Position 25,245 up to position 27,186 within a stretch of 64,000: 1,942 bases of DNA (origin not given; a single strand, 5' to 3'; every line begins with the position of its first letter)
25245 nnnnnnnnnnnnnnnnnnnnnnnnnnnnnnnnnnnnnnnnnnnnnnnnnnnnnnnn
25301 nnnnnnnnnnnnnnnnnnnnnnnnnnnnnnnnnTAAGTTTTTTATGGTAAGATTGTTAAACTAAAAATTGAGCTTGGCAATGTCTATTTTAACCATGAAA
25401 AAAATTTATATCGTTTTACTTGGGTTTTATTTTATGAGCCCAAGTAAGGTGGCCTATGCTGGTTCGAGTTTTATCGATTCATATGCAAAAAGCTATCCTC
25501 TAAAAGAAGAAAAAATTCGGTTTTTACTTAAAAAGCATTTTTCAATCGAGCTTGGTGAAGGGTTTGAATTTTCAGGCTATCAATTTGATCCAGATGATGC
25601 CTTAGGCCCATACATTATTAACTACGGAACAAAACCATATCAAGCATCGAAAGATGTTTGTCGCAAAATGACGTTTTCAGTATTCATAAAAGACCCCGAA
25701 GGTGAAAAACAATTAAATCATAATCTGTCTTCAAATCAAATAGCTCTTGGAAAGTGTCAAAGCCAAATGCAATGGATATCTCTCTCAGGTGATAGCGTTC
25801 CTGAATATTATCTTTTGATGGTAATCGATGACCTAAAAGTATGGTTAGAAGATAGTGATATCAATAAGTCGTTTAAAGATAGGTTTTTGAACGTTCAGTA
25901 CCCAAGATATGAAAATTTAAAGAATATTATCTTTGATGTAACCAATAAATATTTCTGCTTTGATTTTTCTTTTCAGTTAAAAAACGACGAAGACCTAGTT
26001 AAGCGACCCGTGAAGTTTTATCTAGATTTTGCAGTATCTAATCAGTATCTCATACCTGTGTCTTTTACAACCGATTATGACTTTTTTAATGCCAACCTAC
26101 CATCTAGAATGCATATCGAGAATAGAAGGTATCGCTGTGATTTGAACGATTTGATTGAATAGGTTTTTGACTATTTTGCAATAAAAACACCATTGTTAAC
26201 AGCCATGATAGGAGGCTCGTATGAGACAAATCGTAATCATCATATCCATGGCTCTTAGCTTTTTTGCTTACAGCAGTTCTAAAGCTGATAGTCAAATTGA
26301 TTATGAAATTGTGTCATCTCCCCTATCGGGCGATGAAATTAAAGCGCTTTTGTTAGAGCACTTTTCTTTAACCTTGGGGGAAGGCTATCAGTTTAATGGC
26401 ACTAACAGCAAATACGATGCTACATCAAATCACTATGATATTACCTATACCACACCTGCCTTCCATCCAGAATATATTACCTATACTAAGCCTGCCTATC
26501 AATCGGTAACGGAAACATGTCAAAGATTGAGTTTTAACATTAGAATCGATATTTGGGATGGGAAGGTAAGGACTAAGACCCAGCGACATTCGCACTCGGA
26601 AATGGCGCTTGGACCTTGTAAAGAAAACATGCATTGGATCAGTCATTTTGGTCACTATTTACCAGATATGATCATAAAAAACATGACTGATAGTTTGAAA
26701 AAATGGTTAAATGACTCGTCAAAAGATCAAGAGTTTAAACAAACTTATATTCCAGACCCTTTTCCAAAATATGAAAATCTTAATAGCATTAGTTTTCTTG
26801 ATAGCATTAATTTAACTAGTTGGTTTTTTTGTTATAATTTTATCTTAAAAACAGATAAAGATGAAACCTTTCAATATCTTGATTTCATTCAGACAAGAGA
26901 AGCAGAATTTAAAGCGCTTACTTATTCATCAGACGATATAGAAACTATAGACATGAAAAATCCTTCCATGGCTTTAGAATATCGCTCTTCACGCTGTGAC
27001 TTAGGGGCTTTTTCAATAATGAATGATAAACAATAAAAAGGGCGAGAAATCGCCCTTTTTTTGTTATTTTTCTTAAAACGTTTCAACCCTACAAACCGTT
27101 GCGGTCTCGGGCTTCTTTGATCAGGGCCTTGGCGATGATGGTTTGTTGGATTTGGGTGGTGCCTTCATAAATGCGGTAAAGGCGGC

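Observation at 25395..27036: Tandem divergent paralogues of an exported, Cys-containing protein of unknown family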

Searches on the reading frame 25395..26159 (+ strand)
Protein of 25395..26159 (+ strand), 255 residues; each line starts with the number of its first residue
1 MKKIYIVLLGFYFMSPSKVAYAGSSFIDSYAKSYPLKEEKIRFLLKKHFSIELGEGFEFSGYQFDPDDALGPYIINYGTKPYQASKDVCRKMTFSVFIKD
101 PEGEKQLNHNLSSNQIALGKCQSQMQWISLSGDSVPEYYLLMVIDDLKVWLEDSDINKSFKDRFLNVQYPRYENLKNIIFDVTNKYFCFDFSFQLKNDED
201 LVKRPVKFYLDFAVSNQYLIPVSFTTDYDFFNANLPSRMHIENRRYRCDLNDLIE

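Call 8: search_protein_families(library=pfam, proteins=[window:25395-26159:+], max_evalue=1)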
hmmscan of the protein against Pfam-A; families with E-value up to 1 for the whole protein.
window:25395-26159:+ (255 aa): 1 family
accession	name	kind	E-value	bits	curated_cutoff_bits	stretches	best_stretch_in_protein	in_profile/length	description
PF15167.11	DUF4581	-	0.11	13.1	27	1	180-232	4-55/131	Domain of unknown function (DUF4581)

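Call 9: search_protein_families(library=ncbifam, proteins=[window:25395-26159:+], max_evalue=1)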
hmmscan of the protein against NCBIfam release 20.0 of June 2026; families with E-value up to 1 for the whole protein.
window:25395-26159:+ (255 aa): 1 family
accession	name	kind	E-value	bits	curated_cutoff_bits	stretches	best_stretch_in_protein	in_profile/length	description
NF003465.0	PRK05089.1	equivalog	0.2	11.2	162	1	184-237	128-178/189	cytochrome c oxidase assembly protein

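Call 10: search_protein_families(library=padloc, proteins=[window:25395-26159:+], max_evalue=1)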
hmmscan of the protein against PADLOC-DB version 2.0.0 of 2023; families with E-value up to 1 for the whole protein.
window:25395-26159:+ (255 aa): 0 families

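Call 11: find_homologous_proteins(query=window:25395-26159:+, max_evalue=0.01)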
Query window:25395-26159:+ (255 aa): 1 proteins with E <= 0.01 among 206 candidates.
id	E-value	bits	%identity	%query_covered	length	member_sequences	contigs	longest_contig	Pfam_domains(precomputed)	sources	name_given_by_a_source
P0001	4.4e-169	579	100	100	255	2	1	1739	-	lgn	-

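Call 12: search_solved_structures(query=window:25395-26159:+, max_evalue=10)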
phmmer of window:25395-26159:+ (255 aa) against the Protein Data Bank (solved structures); distinct sequences matched with E-value up to 10: 1.
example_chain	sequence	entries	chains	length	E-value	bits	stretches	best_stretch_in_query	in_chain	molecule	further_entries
5yvd_A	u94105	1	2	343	0.16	14.9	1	191-223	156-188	Nsp15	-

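Call 30: search_protein_representatives(alignment_id=A1)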
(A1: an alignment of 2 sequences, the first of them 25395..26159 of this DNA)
Query: 2 sequences, 283 profile positions. Proteins with E-value up to 0.001 (for the whole library): 8; up to 1e-10: 3; up to 1e-30: 2. The best 8 are listed.
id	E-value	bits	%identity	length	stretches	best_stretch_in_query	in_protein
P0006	6.5e-149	511.3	-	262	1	10-281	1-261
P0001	1.8e-136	470.5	-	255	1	1-282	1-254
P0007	1.3e-16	77.2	-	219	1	79-222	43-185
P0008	2.7e-08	49.9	-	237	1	84-196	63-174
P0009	1.1e-07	47.9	-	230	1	90-198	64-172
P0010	1.1e-07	47.8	-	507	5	26-89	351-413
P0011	2.0e-07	47.0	-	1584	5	141-195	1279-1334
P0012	1.6e-05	40.8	-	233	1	75-196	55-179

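Call 33: find_homologous_proteins(query=A3, max_evalue=0.01)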
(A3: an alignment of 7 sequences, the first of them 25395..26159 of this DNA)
Query A3 (7 sequences) (255 aa, profile of the alignment): 3 proteins with E <= 0.01 among 3414 candidates.
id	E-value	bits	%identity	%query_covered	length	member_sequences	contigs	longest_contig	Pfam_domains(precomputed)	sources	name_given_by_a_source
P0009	9.0e-86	305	22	49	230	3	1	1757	-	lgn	-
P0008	2.0e-77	278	28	40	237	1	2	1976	-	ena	-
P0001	2.5e-76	274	100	100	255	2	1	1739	-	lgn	-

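Call 37: find_encoding_contigs(protein=P0008, flank=10000)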
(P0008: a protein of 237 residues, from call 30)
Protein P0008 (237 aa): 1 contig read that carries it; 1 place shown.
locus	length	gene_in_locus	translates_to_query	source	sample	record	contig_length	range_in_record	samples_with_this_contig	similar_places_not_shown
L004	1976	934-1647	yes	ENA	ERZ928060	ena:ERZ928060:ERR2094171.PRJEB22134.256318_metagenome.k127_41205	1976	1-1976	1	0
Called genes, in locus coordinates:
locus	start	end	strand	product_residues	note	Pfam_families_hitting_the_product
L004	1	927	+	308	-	?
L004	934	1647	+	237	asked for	-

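Call 38: find_encoding_contigs(protein=P0009, flank=10000)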
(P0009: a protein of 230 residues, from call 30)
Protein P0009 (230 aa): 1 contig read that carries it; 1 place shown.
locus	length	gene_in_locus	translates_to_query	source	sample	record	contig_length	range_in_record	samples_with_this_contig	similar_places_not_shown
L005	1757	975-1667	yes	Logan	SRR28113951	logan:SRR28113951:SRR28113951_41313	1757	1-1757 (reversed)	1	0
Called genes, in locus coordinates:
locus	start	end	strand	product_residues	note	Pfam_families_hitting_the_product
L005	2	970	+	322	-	?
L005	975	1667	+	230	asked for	-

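Call 39: find_encoding_contigs(protein=P0007, flank=10000)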
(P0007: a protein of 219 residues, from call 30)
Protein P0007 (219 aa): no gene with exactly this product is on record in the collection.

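Call 40: find_encoding_contigs(protein=P0012, flank=10000)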
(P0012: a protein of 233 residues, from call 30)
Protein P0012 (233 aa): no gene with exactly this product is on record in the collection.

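Call 51: predict_structure(alignment_id=A4)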
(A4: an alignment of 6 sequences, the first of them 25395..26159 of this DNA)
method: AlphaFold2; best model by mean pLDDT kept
length: 255 residues; sequences in the alignment: 6
mean_pLDDT: 75.5   pTM: 0.69
mean pLDDT of the five models: 75.5, 75.2, 75.0, 73.8, 73.6
residues with pLDDT >= 90: 93; 70-90: 81; 50-70: 30; < 50: 51
segments of 3 or more residues with pLDDT < 50: 1-30, 230-243, 251-255
pLDDT, mean of each block of 10 residues (from residue 1): 42 37 38 85 94 93 77 92 94 91 79 92 91 81 92 89 75 90 83 68 73 83 73 40 50 44
secondary structure, 60 per line:
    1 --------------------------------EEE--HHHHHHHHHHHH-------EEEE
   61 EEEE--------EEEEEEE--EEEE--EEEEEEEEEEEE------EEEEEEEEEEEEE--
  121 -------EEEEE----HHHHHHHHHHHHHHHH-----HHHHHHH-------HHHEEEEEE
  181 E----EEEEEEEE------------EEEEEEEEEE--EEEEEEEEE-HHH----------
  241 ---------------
elements in order: E33-35 H38-49 E57-64 E73-79 E82-85 E88-99 E106-118 E128-132 H137-152 H158-164 E175-181 E186-193 E206-215 E218-226

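Call 53: search_protein_families(library=pfam, proteins=[P0010, P0011, P0007, P0008, P0009, P0012], max_evalue=10)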
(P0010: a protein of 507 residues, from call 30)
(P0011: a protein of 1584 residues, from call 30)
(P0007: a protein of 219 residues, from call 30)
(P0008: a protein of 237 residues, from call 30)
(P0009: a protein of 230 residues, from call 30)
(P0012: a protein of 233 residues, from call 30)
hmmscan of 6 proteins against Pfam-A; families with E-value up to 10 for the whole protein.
P0010 (507 aa): 16 families
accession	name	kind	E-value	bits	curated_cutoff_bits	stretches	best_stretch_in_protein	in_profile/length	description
PF03413.25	PepSY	-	1.3e-45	153.9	24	6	441-504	1-60/60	Peptidase propeptide and YPEB domain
PF14804.11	Jag_N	-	4.5e-09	37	25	4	48-69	5-26/50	Jag N-terminus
PF22596.2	Scabin-like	-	1.2e-05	25.7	27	0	327-373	66-113/130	Scabin-like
PF16390.11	DUF4999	-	0.00038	20.9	25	0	230-246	23-39/76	Domain of unknown function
PF00673.26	Ribosomal_L5_C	-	0.00058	20.4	27.8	0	218-249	48-78/94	ribosomal L5P family C-terminus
PF16678.12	UBA_HOIP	-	0.0012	19.3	22.4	0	355-378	64-87/152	HOIP UBA domain pair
PF14274.12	BT_3044-like_C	-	0.0033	18.1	23.1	0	63-98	97-127/141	BT_3044-like, C-terminal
PF00696.33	AA_kinase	-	0.0061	16.8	24.9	1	305-409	44-128/234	Amino acid kinase family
PF19459.4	DUF5996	-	0.0061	16.1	25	1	80-150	152-222/296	Family of unknown function (DUF5996)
PF19997.5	ivWA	-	0.023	14.3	35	0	299-331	17-49/253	vWA domain found in the FtsH ternary systems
PF06868.16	DUF1257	-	0.026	15.2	22.2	1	475-496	33-54/103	Protein of unknown function (DUF1257)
PF14135.11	DUF4302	-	0.092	13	27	0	91-110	71-90/241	Domain of unknown function (DUF4302)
PF17802.7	SpaA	-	0.11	13.1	23.1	0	100-178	15-86/91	Prealbumin-like fold domain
PF22746.1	SHOCT-like_DUF2089-C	-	0.23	11.6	27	0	46-53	14-21/32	SHOCT-like domain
PF00403.32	HMA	-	1.1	10.2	24.8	0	79-100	25-46/62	Heavy-metal-associated domain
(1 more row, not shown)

P0011 (1584 aa): 1 family
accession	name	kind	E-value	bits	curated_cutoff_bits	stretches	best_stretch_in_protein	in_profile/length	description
PF17751.7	SKICH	-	3.5e-13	50.4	23.4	4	1036-1134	6-103/103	SKICH domain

P0007 (219 aa): 1 family
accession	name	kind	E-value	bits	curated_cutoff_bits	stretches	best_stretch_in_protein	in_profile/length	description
PF12611.13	Flagellar_put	-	0.12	12.6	21.1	1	74-81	14-21/24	Putative flagellar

P0008 (237 aa): 1 family
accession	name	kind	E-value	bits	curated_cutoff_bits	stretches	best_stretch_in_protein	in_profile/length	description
PF11399.14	DUF3192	-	0.059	13.9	26.9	1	46-79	42-73/101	Protein of unknown function (DUF3192)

P0009 (230 aa): 1 family
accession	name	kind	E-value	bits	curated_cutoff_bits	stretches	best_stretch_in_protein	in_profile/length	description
PF12354.14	Internalin_N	-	0.089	13.2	24.1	1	18-38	16-36/44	Bacterial adhesion/invasion protein N terminal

P0012 (233 aa): 0 families

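Call 67: fold_search(model_id=the predicted structure, library=pdb)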
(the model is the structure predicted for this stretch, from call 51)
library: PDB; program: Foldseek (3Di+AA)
matches with E <= 10: 674; with E <= 0.001: 0
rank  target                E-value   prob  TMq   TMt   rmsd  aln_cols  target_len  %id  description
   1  7pkw                  1.5e-03  0.96  0.25  0.26  19.1       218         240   11  Crystal structure of VIRB8-like OrfG central and C-terminal domains of Streptococcus thermophilus ICESt3 (Gram positive  (released 2022-09-07)
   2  8s7l_C                1.8e-03  0.96  0.25  0.26  20.5       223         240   11  Crystal structure of a double mutant of VirB8-like OrfG central and C-terminal domains of Streptococcus thermophilus I (released 2025-03-12)
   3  3ub1_C                9.3e-03  0.82  0.21  0.21  22.2       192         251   12  Ntf2 like protein involved in plasmid conjugation (released 2012-02-08)
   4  3ub1_D                1.0e-02  0.82  0.21  0.21  21.5       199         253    9  Ntf2 like protein involved in plasmid conjugation (released 2012-02-08)
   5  8ow1_P                1.2e-02  0.38  0.16  0.16  16.0       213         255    9  Cryo-EM structure of the yeast Inner kinetochore bound to a CENP-A nucleosome. (released 2023-08-09)
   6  3ub1_A                1.4e-02  0.77  0.21  0.21  21.5       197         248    9  Ntf2 like protein involved in plasmid conjugation (released 2012-02-08)
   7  6ntr_D                1.9e-02  0.16  0.12  0.13  16.6       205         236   12  Crystal Structure of Beta-barrel-like Protein of Domain of Unknown Function DUF1849 from Brucella abortus (released 2019-02-13)
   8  1izn_C                2.2e-02  0.92  0.23  0.22  13.1       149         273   12  Crystal Structure of Actin Filament Capping Protein CapZ (released 2003-04-08)
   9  7q3e_A                2.4e-02  0.35  0.17  0.09  14.3       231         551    7  Structure of the mouse CPLANE-RSG1 complex (released 2022-04-06)
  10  2zf3_C                2.4e-02  0.25  0.12  0.16  17.5       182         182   10  Crystal Structure of VioE (released 2008-01-01)
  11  6ntr_C                2.5e-02  0.15  0.13  0.14  15.1       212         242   12  Crystal Structure of Beta-barrel-like Protein of Domain of Unknown Function DUF1849 from Brucella abortus (released 2019-02-13)
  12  6ntr_A                3.3e-02  0.11  0.11  0.12  17.1       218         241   12  Crystal Structure of Beta-barrel-like Protein of Domain of Unknown Function DUF1849 from Brucella abortus (released 2019-02-13)
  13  2zf3_E                3.5e-02  0.21  0.12  0.15  17.4       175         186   10  Crystal Structure of VioE (released 2008-01-01)
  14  2zf3_D                4.1e-02  0.21  0.12  0.15  17.2       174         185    9  Crystal Structure of VioE (released 2008-01-01)
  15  9b85_N                4.6e-02  0.85  0.22  0.20  13.2       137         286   12  Cryo-EM structure of human dynactin complex bound to Chlamydia effector Dre1 (released 2025-04-16)
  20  6saz_B                6.1e-02  0.30  0.19  0.20  13.9       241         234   10  Cleaved human fetuin-b in complex with crayfish astacin (released 2019-10-23)
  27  6saz_D                7.6e-02  0.28  0.19  0.21  14.0       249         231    8  Cleaved human fetuin-b in complex with crayfish astacin (released 2019-10-23)
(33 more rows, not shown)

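Call 78: search_solved_structures(query=A4, max_evalue=10)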
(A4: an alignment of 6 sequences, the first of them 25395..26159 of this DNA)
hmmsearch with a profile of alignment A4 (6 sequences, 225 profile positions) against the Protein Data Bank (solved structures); distinct sequences matched with E-value up to 10: 1.
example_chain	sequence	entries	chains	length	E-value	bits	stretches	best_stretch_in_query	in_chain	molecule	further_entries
5b1w_A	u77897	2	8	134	0.45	13.4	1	59-125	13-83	C-type lectin domain family 4 member A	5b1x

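Call 88: search_protein_families(library=phrogs, proteins=[window:25395-26159:+], max_evalue=0.1)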
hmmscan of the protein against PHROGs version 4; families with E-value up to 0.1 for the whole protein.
window:25395-26159:+ (255 aa): 0 families

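Call 90: fold_search(model_id=the predicted structure, library=viral)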
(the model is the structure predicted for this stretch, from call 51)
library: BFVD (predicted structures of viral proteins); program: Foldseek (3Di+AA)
matches with E <= 10: 931; with E <= 0.001: 0
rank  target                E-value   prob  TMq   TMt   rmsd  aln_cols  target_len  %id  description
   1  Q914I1                1.3e-02  0.12  0.11  0.12  22.3       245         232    7  Uncharacterized protein 51 [Sulfolobus islandicus filamentous virus (isolate Iceland/Hveragerdi)]
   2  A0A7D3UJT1            1.4e-02  0.16  0.14  0.08  20.7       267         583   10  (no name in the UniProt tables at hand)
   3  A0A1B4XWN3            1.7e-02  0.25  0.18  0.13  14.6       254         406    9  Uncharacterized protein [Tenacibaculum phage pT24]
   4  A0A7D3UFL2            1.8e-02  0.87  0.23  0.27  14.8       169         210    8  (no name in the UniProt tables at hand)
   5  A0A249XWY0            1.9e-02  0.41  0.18  0.22  13.7       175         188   12  Uncharacterized protein [Proteus phage PM2]
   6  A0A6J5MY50            2.2e-02  0.23  0.15  0.09  15.2       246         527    8  Uncharacterized protein [uncultured Caudovirales phage]
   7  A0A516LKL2            2.3e-02  0.51  0.18  0.09  14.4       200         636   10  (no name in the UniProt tables at hand)
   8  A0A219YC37            2.5e-02  0.15  0.15  0.12  19.5       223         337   12  J domain-containing protein [Aeromonas phage 65.2]
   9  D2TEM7                2.7e-02  0.41  0.18  0.07  10.3       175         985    9  (no name in the UniProt tables at hand)
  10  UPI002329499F         2.7e-02  0.38  0.19  0.23  13.6       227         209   13  (no name look-up for this kind of identifier)
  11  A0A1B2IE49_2          2.7e-02  0.38  0.16  0.06  17.6       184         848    7  Virion structural protein [Erwinia phage vB_EamM_Kwan]
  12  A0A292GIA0            5.0e-02  0.90  0.23  0.45  16.1       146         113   12  (no name in the UniProt tables at hand)
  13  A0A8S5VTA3            5.0e-02  0.72  0.23  0.27  16.9       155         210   10  (no name in the UniProt tables at hand)
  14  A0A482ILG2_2          5.3e-02  0.33  0.18  0.07  14.1       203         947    7  Putative virion structural protein [Erwinia phage Derbicus]
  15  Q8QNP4                5.6e-02  0.20  0.18  0.06  15.6       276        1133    8  EsV-1-17 [Ectocarpus siliculosus virus 1 (isolate New Zealand/Kaikoura/1988)]
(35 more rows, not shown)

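Call 92: find_related_loci(query=P0012, collection=metagenome_contigs, flank=6000)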
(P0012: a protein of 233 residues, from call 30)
Query P0012 (233 aa) in metagenome_contigs; peptide patterns used: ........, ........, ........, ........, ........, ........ (x = any residue, [..] = any of these).
96 stretches matched a pattern, but none encodes a relative of the query by tblastn (E <= 1e-3).

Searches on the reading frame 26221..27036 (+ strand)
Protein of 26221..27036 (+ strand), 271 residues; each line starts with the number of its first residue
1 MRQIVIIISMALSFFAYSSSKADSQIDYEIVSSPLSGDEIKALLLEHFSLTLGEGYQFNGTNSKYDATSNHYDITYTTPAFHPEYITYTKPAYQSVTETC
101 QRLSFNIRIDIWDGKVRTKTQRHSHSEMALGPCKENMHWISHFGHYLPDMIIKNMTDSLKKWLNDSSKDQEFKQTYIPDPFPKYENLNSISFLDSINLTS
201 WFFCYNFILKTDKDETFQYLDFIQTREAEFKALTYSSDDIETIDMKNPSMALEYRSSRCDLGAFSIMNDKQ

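Call 8: search_protein_families(library=pfam, proteins=[window:26221-27033:+], max_evalue=1)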
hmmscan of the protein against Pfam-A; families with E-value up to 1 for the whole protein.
window:26221-27033:+ (271 aa): 1 family
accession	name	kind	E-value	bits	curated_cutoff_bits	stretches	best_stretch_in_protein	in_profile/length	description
PF23741.1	DUF7164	-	0.00099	18.2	27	1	181-214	102-135/353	Domain of unknown function (DUF7164)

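Call 9: search_protein_families(library=ncbifam, proteins=[window:26221-27033:+], max_evalue=1)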
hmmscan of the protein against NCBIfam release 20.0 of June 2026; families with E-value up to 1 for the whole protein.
window:26221-27033:+ (271 aa): 0 families

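Call 10: search_protein_families(library=padloc, proteins=[window:26221-27033:+], max_evalue=1)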
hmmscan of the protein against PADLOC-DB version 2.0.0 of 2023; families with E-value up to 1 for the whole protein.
window:26221-27033:+ (271 aa): 0 families

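Call 88: search_protein_families(library=phrogs, proteins=[window:26221-27033:+], max_evalue=0.1)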
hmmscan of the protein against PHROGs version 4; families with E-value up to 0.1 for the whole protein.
window:26221-27033:+ (271 aa): 1 family
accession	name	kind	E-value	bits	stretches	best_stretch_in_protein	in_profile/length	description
phrog_4002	-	unknown function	0.0024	18.6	1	97-165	94-156/171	-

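Call 93: find_encoding_contigs(protein=window:26221-27036:+, flank=500, max_places=6)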
Protein window:26221-27036:+ (271 aa): no gene with exactly this product is on record in the collection.
